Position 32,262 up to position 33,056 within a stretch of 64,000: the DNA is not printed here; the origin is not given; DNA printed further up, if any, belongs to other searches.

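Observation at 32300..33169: comM/yifB split by a foreign insert that replaces about 17 codons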

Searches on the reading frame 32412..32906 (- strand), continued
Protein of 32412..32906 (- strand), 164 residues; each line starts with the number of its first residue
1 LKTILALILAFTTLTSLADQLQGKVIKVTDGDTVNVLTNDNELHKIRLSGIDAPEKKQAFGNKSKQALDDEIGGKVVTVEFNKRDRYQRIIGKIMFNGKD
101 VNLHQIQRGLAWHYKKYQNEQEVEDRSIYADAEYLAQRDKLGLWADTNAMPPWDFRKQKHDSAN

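Call 31: find_encoding_contigs(protein=P0034, flank=10000, max_places=3)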
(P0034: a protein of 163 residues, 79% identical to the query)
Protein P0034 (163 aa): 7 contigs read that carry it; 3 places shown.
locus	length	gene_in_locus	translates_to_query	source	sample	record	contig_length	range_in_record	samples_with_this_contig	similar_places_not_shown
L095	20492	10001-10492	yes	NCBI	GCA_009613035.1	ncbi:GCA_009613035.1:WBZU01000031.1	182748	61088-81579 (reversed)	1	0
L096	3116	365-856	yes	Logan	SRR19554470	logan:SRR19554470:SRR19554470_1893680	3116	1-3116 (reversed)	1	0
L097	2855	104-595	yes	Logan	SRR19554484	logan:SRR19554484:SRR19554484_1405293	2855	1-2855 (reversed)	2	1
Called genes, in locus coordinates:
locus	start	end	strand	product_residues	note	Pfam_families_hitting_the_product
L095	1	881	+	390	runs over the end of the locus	PF02253:PLA1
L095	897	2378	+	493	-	PF02321:OEP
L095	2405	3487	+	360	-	PF26077:BSH_Fcp1 (faint)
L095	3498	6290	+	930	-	PF00005:ABC_tran, PF13304:AAA_21, PF12679:ABC2_membrane_2, PF12698:ABC2_membrane_3, PF01061:ABC2_membrane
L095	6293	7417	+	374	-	PF12679:ABC2_membrane_2, PF12698:ABC2_membrane_3, PF01061:ABC2_membrane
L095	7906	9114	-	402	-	PF00083:Sugar_tr (faint), PF12832:MFS_1_like (faint), PF07690:MFS_1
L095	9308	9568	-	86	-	PF01545:Cation_efflux (weak)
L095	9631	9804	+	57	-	PF00376:MerR (weak)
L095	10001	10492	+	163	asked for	PF00565:SNase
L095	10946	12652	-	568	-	PF00239:Resolvase, PF07508:Recombinase, PF13408:Zn_ribbon_recom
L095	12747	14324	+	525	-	PF03772:Competence, PF00753:Lactamase_B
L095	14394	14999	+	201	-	PF01618:MotA_ExbB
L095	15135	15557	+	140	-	PF02472:ExbD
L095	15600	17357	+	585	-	PF00664:ABC_membrane, PF00005:ABC_tran, PF02463:SMC_N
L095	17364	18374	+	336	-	PF02606:LpxK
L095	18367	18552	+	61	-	PF03966:Trm112p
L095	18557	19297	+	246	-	PF02348:CTP_transf_3, PF12804:NTP_transf_3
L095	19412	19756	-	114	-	PF04342:DMT_6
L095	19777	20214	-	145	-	PF13511:DUF4124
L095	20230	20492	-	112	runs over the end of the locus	PF00543:P-II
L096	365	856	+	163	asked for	PF00565:SNase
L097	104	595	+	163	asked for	PF00565:SNase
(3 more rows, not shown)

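Call 36: find_related_loci(query=window:32412-32906:-, collection=metagenome_contigs, flank=10000)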
Query window:32412-32906:- (164 aa) in metagenome_contigs; peptide patterns used: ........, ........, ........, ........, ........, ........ (x = any residue, [..] = any of these).
369 stretches matched a pattern; 263 encode a relative of the query (tblastn E <= 1e-3); the best 80 are kept; 80 distinct loci.
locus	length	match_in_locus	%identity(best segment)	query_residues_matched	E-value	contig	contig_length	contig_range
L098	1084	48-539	85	1-164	2e-103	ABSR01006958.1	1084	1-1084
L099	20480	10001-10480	79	1-160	2e-86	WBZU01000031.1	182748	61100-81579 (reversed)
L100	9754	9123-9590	78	1-156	2e-83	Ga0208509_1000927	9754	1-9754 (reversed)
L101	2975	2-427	82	15-156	3e-79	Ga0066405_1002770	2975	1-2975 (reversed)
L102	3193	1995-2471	62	1-159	3e-65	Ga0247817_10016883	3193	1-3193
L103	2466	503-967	61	7-158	1e-59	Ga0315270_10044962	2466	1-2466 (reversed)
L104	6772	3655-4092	63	16-161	7e-59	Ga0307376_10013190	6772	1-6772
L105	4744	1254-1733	58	4-160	2e-58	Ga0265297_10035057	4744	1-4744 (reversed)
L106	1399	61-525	58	3-158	5e-61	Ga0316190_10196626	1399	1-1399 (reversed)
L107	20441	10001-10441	60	15-161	3e-58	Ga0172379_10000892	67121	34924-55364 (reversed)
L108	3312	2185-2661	54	1-159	4e-58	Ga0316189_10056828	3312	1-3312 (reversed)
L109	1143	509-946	60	12-157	9e-60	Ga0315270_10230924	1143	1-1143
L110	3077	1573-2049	53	1-158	9e-56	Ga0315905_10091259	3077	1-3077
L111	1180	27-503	53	1-159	1e-58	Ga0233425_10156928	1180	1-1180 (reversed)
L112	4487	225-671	56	13-161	5e-55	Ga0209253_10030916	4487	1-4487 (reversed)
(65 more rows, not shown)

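Call 38: find_related_loci(query=window:32412-32906:-, collection=viral_contigs, flank=10000)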
Query window:32412-32906:- (164 aa) in viral_contigs; peptide patterns used: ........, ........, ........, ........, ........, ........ (x = any residue, [..] = any of these).
11 stretches matched a pattern; 8 encode a relative of the query (tblastn E <= 1e-3); 8 distinct loci.
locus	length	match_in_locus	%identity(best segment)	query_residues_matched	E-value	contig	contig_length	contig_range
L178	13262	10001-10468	61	1-158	3e-65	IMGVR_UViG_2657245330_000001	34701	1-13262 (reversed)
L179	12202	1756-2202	54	1-157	2e-50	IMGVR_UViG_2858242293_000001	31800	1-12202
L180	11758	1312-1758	51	1-158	5e-48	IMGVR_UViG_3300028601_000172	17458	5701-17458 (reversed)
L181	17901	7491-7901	53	16-158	7e-48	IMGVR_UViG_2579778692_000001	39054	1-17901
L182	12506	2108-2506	53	20-158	2e-45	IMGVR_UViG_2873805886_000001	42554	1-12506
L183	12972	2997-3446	46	1-156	4e-42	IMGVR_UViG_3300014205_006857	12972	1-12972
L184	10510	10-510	43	5-159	2e-36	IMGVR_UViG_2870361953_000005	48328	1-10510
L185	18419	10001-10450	37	1-156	1e-30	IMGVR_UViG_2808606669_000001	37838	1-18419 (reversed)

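Call 41: find_homologous_proteins(query=L085:597-1160:-)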
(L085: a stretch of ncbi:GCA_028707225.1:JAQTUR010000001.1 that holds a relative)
Query L085:597-1160:- (187 aa): 2 proteins with E <= 0.001 among 63 candidates.
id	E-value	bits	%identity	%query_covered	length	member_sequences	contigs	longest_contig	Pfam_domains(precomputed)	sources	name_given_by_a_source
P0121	2.4e-121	420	100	100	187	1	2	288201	-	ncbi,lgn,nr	ncbi:MAG: hypothetical protein PHO76_07810 [Methylotenera sp.]|nr:hypothetical protein [Methylotener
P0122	4.2e-47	178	51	100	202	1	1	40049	-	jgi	jgi:hypothetical protein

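Call 43: find_encoding_contigs(protein=P0121, flank=10000, max_places=2)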
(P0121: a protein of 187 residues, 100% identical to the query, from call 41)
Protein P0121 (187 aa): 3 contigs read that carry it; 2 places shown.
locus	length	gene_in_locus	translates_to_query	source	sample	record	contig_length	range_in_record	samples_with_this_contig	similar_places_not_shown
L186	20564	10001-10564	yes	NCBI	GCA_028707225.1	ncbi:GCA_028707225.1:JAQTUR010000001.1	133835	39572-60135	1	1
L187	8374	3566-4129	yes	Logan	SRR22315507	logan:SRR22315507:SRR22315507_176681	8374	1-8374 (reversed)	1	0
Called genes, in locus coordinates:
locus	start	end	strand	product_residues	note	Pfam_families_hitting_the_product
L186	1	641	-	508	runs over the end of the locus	PF13541:ChlI, PF00158:Sigma54_activat (faint), PF01078:Mg_chelatase, PF07728:AAA_5, PF00493:MCM, PF13335:Mg_chelatase_C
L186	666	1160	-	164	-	PF00565:SNase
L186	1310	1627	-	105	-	-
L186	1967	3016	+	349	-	PF01555:N6_N4_Mtase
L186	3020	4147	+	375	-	PF01555:N6_N4_Mtase, PF01170:UPF0020 (weak)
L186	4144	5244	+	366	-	-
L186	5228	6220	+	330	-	-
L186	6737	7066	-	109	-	-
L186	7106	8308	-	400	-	-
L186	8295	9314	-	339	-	PF04245:NA37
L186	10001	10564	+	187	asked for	-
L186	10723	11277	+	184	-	-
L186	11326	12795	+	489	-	-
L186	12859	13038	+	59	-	-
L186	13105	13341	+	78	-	-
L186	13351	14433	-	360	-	PF00589:Phage_integrase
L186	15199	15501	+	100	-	-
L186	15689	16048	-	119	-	-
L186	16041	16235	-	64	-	-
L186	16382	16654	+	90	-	-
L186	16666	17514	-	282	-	-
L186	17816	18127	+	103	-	-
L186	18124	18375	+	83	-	-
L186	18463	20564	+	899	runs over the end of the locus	PF03175:DNA_pol_B_2 (weak)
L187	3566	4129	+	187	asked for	-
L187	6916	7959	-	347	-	PF00589:Phage_integrase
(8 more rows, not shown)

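Call 45: search_protein_families(library=pfam, proteins=[L186:18463-20562:+, L186:13351-14433:-, L186:16666-17514:-, L186:11326-12795:+, L186:16382-16654:+, L186:15199-15501:+], max_evalue=0.01)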
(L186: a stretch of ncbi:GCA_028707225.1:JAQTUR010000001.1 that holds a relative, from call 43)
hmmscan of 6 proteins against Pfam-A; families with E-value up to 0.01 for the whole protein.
L186:18463-20562:+ (700 aa): 1 family
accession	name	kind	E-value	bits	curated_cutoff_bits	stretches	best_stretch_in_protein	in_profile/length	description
PF03175.18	DNA_pol_B_2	-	1.4e-07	31.2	25.8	1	418-547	266-396/468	DNA polymerase type B, organellar and viral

L186:13351-14433:- (360 aa): 2 families
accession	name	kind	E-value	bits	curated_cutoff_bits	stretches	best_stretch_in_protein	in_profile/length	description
PF00589.27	Phage_integrase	-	5.5e-29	101.6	27.1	1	203-337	28-170/172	Phage integrase family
PF00872.24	Transposase_mut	-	0.0024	17.3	21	1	279-354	238-314/379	Transposase, Mutator family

L186:16666-17514:- (282 aa): 0 families

L186:11326-12795:+ (489 aa): 0 families

L186:16382-16654:+ (90 aa): 0 families

L186:15199-15501:+ (100 aa): 0 families

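Call 46: search_protein_families(library=phrogs, proteins=[L186:18463-20562:+, L186:13351-14433:-, L186:16666-17514:-, L186:17816-18127:+, L186:15689-16048:-], max_evalue=0.001)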
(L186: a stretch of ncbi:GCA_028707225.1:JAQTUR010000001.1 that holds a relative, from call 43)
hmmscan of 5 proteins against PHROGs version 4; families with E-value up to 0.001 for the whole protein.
L186:18463-20562:+ (700 aa): 2 families
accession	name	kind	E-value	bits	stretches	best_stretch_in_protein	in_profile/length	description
phrog_1907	-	DNA, RNA and nucleotide metabolism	2.4e-08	34.1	1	497-602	390-501/629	DNA polymerase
phrog_11768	-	DNA, RNA and nucleotide metabolism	2.8e-06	27.2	1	368-608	255-491/647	DNA polymerase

L186:13351-14433:- (360 aa): 7 families
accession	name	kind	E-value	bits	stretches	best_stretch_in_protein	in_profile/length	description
phrog_1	-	integration and excision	9e-51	174.8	1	4-353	116-452/611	integrase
phrog_216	-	integration and excision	8e-31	108.2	1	202-352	79-241/301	integrase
phrog_7685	-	integration and excision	4.7e-14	53.5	1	257-344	146-232/240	integrase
phrog_35951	-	unknown function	1.5e-11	45.6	1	277-350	4-77/97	-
phrog_7269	-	integration and excision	2.7e-11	44.2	1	291-341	26-75/89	integrase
phrog_25190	-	integration and excision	4.8e-06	27.9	1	253-342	12-96/109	integrase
phrog_23271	-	unknown function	1.4e-05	26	1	297-337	12-52/67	-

L186:16666-17514:- (282 aa): 0 families

L186:17816-18127:+ (103 aa): 0 families

L186:15689-16048:- (119 aa): 0 families

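Call 47: find_related_loci(query=L186:18463-20562:+, collection=viral_contigs, flank=10000)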
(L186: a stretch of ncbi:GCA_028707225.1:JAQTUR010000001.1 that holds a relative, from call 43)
Query L186:18463-20562:+ (700 aa) in viral_contigs; peptide patterns used: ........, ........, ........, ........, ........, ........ (x = any residue, [..] = any of these).
5 stretches matched a pattern, but none encodes a relative of the query by tblastn (E <= 1e-3).

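Call 48: find_related_loci(query=L186:13351-14433:-, collection=viral_contigs, flank=10000)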
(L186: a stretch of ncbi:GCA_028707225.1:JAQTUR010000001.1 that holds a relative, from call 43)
Query L186:13351-14433:- (360 aa) in viral_contigs; peptide patterns used: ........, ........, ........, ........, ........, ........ (x = any residue, [..] = any of these).
5 stretches matched a pattern, but none encodes a relative of the query by tblastn (E <= 1e-3).

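Call 53: search_solved_structures(query=window:32412-32906:-, max_evalue=0.001, show_alignments=1)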
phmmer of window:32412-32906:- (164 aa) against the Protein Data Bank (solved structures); distinct sequences matched with E-value up to 0.001: 277 (the best 60 are shown).
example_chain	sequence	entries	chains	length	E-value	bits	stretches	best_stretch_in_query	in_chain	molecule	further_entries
3sr1_A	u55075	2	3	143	5e-10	42.7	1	23-149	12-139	thermonuclease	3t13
4kta_A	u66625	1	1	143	7.8e-10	42.1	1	23-149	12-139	Thermonuclease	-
3mhb_A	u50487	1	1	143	7.8e-10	42.1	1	23-149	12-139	Thermonuclease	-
4wrd_A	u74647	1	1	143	9.7e-10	41.8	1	23-149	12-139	Thermonuclease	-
6u0x_A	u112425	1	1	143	1e-09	41.7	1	23-149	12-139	Thermonuclease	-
3d4d_A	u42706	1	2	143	1.1e-09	41.6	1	23-149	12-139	Thermonuclease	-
3e5s_A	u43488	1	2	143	1.1e-09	41.6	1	23-149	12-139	Thermonuclease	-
4ial_A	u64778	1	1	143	1.1e-09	41.5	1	23-149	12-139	Thermonuclease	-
5egt_A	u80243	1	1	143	1.2e-09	41.5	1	23-149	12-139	Thermonuclease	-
5cc4_A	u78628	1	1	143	1.2e-09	41.5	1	23-149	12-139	Thermonuclease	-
5kyi_A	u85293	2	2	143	1.3e-09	41.4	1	23-149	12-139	Thermonuclease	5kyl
5iif_A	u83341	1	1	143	1.3e-09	41.4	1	23-149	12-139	Thermonuclease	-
3s9w_A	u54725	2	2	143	1.5e-09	41.1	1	23-149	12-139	Thermonuclease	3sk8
5isr_A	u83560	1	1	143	1.5e-09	41.1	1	23-149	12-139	Thermonuclease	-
5j22_A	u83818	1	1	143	1.6e-09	41.1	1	23-149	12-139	Thermonuclease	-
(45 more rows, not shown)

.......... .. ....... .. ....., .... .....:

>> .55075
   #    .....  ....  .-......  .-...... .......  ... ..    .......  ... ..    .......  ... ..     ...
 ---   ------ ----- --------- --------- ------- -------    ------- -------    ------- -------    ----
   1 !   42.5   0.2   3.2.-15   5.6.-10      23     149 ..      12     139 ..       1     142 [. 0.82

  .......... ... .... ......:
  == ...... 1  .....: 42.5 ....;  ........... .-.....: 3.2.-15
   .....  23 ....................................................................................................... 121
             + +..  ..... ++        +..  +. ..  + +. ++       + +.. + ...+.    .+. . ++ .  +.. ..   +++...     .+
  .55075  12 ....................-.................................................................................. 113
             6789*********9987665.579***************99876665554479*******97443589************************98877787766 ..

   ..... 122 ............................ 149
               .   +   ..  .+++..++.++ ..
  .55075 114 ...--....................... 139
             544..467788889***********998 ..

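Call 54: search_protein_families(library=ncbifam, proteins=[window:32412-32906:-, L095:10946-12652:-, L092:10562-11305:-], max_evalue=0.001)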
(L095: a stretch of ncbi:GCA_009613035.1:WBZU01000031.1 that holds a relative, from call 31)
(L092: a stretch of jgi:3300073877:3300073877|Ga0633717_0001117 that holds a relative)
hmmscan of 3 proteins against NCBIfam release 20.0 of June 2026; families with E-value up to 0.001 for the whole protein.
window:32412-32906:- (164 aa): 2 families
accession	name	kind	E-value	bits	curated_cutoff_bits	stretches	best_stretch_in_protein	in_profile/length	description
NF047969.1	CaNuclEcnA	equivalog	3e-15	56.5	180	2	19-58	3-41/151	calcium-activated nuclease EcnA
NF047694.1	TnucaseNucIStaph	equivalog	2.6e-11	43.3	250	1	22-144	46-174/175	thermonuclease NucI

L095:10946-12652:- (568 aa): 2 families
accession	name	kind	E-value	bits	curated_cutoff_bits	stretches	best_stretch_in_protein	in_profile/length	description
NF047343.1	SCCmet_CcrB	equivalog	2.5e-12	46.3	900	1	6-471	11-467/542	cassette chromosome recombinase CcrB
NF041201.1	recomb_XisF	equivalog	3.6e-10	39.4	375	1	6-457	3-438/465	fdxN element excision recombinase XisF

L092:10562-11305:- (247 aa): 2 families
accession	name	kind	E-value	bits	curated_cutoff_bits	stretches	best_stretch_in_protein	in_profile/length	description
NF045952.1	MAG4270_fam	hypoth_equivalog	4.7e-05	22.6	53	1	178-209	300-331/366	MAG4270 family putative restriction endonuclease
NF045808.1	PT-DNA_restrict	exception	0.00046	19.4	180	1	160-213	193-243/284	phosphorothioated DNA-binding restriction endonuclease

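Call 65: find_encoding_contigs(protein=P0003, flank=10000, max_places=3)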
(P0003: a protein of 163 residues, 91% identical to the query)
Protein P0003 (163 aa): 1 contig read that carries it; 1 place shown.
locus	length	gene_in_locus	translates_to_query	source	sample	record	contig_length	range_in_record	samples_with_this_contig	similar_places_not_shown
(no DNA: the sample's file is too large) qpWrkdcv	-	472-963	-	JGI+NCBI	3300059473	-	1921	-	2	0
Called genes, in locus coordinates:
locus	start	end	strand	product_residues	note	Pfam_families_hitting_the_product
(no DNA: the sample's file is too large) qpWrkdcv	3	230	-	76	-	?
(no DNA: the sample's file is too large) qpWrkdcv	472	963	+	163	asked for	PF00565:SNase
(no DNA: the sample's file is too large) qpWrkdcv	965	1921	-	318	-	?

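Call 78: search_protein_families(library=padloc, proteins=[window:32412-32906:-, L085:9534-9851:+, L092:10562-11305:-], max_evalue=0.001)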
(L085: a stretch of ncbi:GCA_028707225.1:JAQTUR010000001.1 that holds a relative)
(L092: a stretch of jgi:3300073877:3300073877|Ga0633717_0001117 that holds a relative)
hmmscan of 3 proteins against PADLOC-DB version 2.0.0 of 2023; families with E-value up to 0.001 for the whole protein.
window:32412-32906:- (164 aa): 1 family
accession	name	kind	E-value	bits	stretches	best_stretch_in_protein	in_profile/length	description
PDLC01096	C3a212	-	1.3e-11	42.2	1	14-148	39-180/279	SNc+LTD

L085:9534-9851:+ (105 aa): 0 families

L092:10562-11305:- (247 aa): 3 families
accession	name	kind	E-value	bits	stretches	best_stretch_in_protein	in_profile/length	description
PDLC04132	HNH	-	1.9e-26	90.9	1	115-215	134-234/286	-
PDLC03546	HNH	-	1.4e-17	61.7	1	111-208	135-233/282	Type II restriction enzyme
PDLC03529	REase_II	-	5.2e-12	43.6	1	158-243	293-380/389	Type II restriction enzyme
